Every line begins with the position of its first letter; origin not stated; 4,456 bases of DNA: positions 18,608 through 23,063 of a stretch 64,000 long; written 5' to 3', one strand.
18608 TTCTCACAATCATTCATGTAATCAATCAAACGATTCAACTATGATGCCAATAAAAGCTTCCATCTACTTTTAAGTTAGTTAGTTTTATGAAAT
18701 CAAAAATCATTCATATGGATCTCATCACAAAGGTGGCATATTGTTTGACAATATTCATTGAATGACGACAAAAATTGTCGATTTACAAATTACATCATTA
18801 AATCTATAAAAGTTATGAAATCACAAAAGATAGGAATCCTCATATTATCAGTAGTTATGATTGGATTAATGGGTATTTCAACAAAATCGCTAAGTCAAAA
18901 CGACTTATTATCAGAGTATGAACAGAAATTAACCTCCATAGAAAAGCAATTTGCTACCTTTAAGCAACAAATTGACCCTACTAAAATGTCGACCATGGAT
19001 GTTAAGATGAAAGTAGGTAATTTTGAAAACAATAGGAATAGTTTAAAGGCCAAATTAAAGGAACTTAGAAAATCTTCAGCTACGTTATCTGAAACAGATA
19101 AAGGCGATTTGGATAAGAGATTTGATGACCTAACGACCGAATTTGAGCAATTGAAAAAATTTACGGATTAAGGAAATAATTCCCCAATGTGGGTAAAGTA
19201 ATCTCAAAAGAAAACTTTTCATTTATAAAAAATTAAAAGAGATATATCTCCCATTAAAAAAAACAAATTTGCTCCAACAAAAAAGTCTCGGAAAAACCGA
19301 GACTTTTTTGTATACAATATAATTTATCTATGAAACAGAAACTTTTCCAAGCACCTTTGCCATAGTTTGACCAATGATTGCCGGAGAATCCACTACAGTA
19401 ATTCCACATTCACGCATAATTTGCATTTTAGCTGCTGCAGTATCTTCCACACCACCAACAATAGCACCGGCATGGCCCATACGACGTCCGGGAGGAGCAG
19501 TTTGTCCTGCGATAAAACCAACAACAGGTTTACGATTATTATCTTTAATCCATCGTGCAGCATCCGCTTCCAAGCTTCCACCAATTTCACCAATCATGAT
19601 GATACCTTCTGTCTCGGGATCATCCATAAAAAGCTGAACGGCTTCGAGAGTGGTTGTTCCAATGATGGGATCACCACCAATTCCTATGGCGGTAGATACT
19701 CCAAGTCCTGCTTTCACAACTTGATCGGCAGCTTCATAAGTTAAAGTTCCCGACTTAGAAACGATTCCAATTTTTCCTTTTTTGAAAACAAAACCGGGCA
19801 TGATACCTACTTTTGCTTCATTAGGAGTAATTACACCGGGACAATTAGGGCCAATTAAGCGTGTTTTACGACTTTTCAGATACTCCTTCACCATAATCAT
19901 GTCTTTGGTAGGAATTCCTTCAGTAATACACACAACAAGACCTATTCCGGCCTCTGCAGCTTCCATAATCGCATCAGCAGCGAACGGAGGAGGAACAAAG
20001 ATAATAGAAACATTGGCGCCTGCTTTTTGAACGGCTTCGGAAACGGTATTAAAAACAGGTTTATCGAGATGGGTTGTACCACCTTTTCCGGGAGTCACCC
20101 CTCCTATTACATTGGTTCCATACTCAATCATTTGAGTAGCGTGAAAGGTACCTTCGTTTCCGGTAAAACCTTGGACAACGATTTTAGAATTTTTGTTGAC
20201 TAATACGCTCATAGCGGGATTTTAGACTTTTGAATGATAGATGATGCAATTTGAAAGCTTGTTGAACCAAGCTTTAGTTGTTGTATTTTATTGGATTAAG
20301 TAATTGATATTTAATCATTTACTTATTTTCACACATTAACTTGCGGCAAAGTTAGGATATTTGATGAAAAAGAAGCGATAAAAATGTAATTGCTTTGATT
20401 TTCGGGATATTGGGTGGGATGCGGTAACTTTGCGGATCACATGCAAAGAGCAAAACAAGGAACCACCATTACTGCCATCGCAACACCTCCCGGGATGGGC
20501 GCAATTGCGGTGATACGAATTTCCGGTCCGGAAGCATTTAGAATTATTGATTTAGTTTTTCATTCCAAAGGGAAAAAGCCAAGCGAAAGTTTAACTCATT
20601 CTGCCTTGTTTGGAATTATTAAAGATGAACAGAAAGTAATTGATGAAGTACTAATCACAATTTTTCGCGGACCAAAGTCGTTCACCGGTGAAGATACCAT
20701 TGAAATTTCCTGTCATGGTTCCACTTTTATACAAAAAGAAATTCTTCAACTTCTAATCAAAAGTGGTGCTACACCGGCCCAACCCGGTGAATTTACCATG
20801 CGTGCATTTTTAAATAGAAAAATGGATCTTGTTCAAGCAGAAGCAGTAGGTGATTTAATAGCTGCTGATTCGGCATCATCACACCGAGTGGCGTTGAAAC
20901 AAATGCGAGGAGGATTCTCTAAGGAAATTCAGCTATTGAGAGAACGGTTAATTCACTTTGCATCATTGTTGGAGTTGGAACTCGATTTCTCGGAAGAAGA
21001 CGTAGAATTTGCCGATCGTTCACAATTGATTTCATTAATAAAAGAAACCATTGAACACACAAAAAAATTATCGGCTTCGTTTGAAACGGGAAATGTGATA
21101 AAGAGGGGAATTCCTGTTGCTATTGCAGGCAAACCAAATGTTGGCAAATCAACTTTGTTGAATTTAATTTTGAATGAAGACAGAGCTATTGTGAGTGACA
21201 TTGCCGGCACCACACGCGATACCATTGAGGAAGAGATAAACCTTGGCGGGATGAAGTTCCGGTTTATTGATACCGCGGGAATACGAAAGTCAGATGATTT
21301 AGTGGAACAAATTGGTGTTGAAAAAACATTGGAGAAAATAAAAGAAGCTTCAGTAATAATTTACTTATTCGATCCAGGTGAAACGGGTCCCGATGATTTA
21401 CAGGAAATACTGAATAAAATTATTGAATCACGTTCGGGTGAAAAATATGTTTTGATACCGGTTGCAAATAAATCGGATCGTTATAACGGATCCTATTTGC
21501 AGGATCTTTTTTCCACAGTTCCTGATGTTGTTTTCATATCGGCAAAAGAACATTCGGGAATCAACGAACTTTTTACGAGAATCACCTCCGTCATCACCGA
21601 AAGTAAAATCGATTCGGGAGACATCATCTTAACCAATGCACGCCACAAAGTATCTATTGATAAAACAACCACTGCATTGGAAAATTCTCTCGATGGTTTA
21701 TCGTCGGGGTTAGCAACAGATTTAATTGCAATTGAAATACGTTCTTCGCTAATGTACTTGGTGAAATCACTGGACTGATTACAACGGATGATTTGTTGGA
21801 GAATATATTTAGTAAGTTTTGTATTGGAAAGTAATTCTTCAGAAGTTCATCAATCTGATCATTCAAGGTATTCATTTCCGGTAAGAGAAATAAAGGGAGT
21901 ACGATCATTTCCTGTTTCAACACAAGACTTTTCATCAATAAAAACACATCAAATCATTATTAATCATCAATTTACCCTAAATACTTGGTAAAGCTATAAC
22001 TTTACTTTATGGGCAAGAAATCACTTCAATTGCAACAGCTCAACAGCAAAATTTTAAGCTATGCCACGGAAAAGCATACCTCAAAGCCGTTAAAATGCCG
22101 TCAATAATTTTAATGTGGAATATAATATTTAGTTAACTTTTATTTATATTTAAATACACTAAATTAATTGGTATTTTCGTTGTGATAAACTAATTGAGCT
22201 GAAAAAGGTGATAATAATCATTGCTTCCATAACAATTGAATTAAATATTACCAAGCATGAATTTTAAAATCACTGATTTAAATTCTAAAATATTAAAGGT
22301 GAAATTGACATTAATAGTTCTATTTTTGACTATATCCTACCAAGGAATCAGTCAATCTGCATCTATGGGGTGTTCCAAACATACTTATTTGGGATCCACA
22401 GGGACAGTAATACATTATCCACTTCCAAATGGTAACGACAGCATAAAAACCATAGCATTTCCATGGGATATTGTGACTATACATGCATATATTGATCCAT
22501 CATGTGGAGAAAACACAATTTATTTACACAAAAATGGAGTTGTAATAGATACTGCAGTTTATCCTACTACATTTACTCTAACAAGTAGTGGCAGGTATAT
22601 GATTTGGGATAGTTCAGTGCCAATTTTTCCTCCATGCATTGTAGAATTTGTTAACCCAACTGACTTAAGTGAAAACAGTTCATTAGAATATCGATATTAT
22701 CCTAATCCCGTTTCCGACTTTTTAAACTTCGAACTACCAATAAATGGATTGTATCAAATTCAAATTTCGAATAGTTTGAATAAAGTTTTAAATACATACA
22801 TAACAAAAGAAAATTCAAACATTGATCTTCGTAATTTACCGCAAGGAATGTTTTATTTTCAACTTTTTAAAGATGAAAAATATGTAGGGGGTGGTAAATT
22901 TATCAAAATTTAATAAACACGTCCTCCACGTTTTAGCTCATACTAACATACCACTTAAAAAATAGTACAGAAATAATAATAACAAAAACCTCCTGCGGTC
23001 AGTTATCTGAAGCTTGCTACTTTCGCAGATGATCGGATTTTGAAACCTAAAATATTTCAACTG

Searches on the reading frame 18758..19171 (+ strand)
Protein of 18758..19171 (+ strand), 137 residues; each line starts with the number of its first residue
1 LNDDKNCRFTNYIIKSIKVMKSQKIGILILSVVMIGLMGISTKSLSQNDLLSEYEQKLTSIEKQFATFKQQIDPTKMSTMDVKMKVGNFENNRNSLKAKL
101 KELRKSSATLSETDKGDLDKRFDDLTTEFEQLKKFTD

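Call 66: search_protein_families(library=pfam, proteins=[window:18758-19171:+], max_evalue=0.001)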
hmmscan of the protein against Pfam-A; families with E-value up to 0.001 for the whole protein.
window:18758-19171:+ (137 aa): 2 families
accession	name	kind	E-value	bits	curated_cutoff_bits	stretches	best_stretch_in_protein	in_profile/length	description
PF00038.26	Filament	-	9.7e-05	22.6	40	1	51-135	56-139/313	Intermediate filament protein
PF13870.11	CCDC113_CCDC96_CC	-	0.00059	20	31.6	1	41-131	69-156/177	CCDC113/CCDC96, coiled-coil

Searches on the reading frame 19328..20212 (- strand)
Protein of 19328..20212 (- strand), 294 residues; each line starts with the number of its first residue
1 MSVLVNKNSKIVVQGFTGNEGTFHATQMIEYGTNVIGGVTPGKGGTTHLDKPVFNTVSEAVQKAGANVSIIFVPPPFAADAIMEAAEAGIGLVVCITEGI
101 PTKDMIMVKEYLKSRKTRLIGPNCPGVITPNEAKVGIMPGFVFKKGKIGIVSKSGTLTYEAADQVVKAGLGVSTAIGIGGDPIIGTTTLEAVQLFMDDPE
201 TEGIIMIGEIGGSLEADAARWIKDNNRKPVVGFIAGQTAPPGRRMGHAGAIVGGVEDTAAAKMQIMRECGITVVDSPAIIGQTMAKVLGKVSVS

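Call 66: search_protein_families(library=pfam, proteins=[window:19328-20212:-], max_evalue=0.001)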
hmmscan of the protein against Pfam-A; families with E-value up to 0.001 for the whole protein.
window:19328-20212:- (294 aa): 4 families
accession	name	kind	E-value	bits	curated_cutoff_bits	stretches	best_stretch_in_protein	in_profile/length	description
PF02629.25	CoA_binding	-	1.2e-30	106.5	22.3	1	6-99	1-97/97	CoA binding domain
PF00549.24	Ligase_CoA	-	1.3e-22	80.7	24.5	1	151-267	1-123/128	CoA-ligase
PF13607.11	Succ_CoA_lig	-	1.6e-10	41.3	27.4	1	145-277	1-128/138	Succinyl-CoA ligase like flavodoxin domain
PF13380.12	CoA_binding_2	-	6.9e-06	26.9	22.8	1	22-129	17-115/116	CoA binding domain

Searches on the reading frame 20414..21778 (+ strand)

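Call 66: search_protein_families(library=pfam, proteins=[window:20414-21778:+], max_evalue=0.001)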
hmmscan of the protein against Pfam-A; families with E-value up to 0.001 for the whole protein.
window:20414-21778:+ (454 aa): 5 families
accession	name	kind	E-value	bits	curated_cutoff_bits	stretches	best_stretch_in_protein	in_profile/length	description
PF10396.14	TrmE_N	-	2e-41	141.3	29.8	1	18-136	1-117/117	GTP-binding protein TrmE N-terminus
PF12631.12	MnmE_helical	-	6.5e-39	134.7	40.1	1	139-449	1-190/211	MnmE helical domain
PF01926.29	MMR_HSR1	-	1.2e-26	93.4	21.9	1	235-353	2-113/113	50S ribosome-binding GTPase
PF02421.24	FeoB_N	-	1.7e-07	31.4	27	1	235-320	3-87/156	Ferrous iron transport protein B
PF16897.10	MMR_HSR1_Xtn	-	0.00063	20.1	35.2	0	344-390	54-100/106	C-terminal region of MMR_HSR1 domain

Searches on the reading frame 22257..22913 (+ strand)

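Call 55: search_protein_families(library=pfam, proteins=[window:22257-22913:+], max_evalue=0.001)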
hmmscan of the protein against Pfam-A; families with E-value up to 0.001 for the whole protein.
window:22257-22913:+ (218 aa): 1 family
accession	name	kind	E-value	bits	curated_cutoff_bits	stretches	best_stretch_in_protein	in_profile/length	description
PF18962.6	Por_Secre_tail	-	4.2e-07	30.6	27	1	148-208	2-67/75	Secretion system C-terminal sorting domain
